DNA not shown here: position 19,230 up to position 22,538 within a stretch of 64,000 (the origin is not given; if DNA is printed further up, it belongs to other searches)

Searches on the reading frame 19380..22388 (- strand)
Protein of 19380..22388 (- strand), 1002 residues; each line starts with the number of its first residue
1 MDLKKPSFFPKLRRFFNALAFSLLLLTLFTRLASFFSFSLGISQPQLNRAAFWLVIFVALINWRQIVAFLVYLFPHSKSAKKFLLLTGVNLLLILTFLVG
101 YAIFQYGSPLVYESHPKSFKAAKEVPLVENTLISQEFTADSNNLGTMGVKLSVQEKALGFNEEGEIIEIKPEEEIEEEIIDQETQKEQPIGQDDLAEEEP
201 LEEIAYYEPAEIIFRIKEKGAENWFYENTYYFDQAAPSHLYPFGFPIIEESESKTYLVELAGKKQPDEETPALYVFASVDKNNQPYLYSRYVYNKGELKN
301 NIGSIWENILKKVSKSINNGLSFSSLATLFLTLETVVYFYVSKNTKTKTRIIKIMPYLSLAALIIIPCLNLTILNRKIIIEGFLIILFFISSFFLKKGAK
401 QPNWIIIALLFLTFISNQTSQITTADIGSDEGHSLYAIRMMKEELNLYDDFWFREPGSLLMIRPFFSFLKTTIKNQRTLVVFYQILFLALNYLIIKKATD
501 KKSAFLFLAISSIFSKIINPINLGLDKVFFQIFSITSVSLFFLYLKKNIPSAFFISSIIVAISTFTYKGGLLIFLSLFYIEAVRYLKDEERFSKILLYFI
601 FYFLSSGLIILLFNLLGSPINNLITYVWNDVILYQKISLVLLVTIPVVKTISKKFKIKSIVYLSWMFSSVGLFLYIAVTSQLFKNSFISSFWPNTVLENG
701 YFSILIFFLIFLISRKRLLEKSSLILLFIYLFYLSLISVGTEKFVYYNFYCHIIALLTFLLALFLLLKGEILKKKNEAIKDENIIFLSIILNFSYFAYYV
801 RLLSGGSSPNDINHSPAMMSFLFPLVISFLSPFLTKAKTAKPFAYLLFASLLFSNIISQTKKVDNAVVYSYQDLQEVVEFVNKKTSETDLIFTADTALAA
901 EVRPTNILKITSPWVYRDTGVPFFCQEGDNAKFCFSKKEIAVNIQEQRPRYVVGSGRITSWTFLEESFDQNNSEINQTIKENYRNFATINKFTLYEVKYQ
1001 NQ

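Call 6: search_protein_families(library=pfam, proteins=[window:19380-22388:-], max_evalue=1)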
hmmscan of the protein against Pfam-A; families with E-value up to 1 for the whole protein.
window:19380-22388:- (1002 aa): 0 families

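Call 68: find_encoding_contigs(protein=window:19380-22388:-, flank=2500, max_places=10)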
Protein window:19380-22388:- (1002 aa): 4 contigs read that carry it; 2 places shown.
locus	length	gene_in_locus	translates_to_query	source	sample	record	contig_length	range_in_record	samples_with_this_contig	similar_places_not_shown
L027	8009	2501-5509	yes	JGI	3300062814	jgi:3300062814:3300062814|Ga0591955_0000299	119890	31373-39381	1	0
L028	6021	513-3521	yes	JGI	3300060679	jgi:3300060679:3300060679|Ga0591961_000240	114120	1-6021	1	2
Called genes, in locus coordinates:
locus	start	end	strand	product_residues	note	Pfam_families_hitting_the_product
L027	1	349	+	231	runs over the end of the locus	-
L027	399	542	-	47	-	-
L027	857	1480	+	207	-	-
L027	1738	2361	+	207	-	-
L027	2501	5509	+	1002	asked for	-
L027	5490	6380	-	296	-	PF00535:Glycos_transf_2, PF13641:Glyco_tranf_2_3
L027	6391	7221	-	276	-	-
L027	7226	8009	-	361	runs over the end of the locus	PF01593:Amino_oxidase (weak), PF13450:NAD_binding_8, PF03275:GLF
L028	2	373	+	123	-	?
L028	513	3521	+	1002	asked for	-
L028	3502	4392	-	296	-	PF00535:Glycos_transf_2, PF13641:Glyco_tranf_2_3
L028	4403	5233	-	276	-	-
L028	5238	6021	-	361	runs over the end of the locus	PF01593:Amino_oxidase (weak), PF13450:NAD_binding_8, PF03275:GLF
